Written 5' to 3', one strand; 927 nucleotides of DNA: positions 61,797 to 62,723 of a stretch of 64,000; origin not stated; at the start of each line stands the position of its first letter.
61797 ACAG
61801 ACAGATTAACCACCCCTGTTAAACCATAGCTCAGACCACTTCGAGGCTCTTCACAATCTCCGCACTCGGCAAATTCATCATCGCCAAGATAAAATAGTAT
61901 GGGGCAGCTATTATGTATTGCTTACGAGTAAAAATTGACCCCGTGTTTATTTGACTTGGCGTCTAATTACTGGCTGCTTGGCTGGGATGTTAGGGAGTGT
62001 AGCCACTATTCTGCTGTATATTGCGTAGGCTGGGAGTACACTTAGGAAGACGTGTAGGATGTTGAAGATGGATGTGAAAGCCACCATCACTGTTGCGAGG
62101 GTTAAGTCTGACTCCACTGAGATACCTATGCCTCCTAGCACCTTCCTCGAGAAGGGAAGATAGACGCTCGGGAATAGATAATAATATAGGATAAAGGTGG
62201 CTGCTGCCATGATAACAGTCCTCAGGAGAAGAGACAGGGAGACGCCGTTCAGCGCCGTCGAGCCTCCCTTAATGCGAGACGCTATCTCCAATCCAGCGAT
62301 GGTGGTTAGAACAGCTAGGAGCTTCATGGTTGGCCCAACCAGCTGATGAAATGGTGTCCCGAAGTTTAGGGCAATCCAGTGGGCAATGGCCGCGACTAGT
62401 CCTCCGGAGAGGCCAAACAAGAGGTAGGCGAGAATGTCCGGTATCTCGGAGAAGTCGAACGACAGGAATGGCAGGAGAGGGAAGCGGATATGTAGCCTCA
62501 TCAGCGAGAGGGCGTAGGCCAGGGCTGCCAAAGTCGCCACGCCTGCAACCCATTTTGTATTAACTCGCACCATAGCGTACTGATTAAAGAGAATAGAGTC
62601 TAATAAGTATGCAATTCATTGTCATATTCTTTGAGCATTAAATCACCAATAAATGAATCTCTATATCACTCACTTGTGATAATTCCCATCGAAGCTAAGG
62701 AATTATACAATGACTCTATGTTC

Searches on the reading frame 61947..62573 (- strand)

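Call 79: search_protein_families(library=pfam, proteins=[window:61947-62573:-], max_evalue=0.01)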
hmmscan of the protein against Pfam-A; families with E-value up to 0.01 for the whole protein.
window:61947-62573:- (208 aa): 1 family
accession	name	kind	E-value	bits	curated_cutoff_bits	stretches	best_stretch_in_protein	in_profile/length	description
PF11377.13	DUF3180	-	0.009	16.7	28.4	1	54-126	5-76/135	Protein of unknown function (DUF3180)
